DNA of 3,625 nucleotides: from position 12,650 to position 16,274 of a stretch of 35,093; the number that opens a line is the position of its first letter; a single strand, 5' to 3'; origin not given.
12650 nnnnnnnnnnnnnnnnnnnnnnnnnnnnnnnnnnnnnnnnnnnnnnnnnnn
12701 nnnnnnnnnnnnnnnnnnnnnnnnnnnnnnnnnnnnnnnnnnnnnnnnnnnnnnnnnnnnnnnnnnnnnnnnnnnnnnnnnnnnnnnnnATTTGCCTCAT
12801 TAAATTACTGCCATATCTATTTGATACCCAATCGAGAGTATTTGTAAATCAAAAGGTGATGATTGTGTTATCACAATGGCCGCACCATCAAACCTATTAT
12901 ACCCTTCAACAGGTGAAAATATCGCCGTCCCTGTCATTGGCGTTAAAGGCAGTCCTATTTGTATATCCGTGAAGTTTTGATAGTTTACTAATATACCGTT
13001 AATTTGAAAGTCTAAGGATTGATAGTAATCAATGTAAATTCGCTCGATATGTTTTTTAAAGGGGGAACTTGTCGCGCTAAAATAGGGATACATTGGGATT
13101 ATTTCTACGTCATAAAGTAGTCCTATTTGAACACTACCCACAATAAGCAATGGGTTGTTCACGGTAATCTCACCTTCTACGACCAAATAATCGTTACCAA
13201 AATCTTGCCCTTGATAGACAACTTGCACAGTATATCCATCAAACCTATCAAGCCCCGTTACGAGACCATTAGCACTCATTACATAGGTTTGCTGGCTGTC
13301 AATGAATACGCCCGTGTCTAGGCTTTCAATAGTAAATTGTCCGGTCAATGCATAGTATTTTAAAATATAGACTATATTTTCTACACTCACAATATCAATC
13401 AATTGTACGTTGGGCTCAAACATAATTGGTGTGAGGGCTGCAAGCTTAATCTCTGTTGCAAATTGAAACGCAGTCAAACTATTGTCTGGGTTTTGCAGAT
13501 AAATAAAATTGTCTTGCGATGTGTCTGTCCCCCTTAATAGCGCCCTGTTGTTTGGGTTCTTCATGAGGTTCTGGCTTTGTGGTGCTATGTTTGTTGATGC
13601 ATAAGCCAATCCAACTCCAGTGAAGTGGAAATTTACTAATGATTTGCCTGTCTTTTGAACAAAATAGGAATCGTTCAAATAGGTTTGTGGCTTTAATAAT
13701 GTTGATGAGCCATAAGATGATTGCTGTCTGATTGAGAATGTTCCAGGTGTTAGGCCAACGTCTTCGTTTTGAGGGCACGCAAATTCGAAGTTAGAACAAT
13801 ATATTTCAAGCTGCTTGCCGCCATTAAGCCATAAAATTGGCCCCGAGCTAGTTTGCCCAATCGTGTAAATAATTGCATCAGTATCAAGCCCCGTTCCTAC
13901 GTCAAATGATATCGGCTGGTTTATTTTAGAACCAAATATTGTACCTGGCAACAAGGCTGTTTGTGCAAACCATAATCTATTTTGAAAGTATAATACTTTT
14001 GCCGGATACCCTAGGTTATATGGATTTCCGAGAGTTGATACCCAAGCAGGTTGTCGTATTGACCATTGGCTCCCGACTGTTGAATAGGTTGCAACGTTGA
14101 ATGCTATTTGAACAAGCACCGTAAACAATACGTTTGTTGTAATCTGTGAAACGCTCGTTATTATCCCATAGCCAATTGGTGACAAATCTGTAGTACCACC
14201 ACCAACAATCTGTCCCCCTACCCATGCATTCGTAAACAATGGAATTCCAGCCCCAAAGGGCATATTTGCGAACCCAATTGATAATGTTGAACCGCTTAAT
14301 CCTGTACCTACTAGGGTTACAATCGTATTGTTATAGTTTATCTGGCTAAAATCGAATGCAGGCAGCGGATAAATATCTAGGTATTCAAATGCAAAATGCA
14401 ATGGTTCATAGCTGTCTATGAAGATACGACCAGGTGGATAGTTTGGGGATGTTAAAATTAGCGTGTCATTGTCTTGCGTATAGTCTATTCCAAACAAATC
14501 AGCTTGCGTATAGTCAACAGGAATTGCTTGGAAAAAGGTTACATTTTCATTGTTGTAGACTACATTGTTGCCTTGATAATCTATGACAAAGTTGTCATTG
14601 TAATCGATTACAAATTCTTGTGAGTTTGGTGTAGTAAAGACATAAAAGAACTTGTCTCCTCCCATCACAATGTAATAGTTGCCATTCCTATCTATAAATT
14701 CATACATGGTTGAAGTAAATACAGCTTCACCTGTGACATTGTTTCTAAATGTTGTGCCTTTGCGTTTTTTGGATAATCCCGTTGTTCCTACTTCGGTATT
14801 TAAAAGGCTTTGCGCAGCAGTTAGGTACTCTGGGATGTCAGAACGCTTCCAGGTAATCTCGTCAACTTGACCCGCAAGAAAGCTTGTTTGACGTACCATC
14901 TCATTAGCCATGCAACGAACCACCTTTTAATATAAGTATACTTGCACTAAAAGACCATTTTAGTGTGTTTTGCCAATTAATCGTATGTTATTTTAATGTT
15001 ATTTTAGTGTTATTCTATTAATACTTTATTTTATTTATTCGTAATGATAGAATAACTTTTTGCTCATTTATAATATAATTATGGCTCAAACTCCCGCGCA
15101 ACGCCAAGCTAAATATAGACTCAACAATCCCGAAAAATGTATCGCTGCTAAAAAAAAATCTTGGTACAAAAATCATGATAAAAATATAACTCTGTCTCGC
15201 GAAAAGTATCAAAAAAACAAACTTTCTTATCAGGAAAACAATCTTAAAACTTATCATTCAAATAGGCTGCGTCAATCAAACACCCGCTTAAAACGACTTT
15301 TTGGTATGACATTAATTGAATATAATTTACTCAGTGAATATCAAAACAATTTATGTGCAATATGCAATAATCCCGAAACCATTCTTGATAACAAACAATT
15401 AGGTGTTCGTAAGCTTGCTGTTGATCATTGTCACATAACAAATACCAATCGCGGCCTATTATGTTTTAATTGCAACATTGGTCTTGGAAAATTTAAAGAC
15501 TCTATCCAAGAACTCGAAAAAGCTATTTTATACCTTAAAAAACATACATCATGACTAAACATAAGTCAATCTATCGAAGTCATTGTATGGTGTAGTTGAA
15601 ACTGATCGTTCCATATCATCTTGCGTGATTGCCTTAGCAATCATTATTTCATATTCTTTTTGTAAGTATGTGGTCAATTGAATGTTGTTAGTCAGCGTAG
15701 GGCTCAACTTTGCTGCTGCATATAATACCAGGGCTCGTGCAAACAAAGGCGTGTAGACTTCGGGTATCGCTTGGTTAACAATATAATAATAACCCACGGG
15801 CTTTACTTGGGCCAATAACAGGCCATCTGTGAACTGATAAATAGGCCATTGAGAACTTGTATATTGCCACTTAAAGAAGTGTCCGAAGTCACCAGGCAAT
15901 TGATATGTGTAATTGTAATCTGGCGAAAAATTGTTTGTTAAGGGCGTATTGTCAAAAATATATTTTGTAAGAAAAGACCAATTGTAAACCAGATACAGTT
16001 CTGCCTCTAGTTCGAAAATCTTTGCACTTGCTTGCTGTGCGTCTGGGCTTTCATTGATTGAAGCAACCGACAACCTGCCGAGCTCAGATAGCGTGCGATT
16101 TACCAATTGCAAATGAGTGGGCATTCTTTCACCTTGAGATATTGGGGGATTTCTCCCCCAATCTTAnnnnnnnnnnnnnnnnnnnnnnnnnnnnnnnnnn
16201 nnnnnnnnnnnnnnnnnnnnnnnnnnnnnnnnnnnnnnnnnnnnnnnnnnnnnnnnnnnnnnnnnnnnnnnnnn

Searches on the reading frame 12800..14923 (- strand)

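Call 38: search_protein_families(library=phrogs, proteins=[window:12800-14923:-], max_evalue=0.001)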
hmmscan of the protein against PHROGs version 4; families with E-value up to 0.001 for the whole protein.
window:12800-14923:- (707 aa): 3 families
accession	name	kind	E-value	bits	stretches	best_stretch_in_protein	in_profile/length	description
phrog_376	-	tail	1.4e-58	199.9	1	7-703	3-708/712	tail protein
phrog_15566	-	tail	2.7e-18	66.8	1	303-434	44-175/552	tail protein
phrog_20269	-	unknown function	5.2e-06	26.7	1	12-165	7-138/374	-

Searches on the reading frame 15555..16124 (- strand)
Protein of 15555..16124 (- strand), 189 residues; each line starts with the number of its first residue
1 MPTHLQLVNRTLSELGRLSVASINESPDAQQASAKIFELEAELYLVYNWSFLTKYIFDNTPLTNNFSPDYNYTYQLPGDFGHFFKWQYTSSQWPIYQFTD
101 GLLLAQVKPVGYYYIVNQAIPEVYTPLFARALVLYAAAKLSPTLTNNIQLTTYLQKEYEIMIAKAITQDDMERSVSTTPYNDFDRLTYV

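Call 13: search_protein_families(library=phrogs, proteins=[window:15555-16124:-], max_evalue=0.01)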
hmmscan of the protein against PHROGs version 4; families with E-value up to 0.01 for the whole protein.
window:15555-16124:- (189 aa): 2 families
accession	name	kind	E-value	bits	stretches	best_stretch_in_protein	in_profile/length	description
phrog_394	-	tail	4.8e-21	76.1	1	1-182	1-183/190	tail protein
phrog_9239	-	tail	9.4e-07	28.6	1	1-173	1-174/741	tail tubular protein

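Call 14: search_protein_families(library=pfam, proteins=[window:15555-16124:-], max_evalue=0.01)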
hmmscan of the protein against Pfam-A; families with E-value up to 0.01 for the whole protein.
window:15555-16124:- (189 aa): 0 families
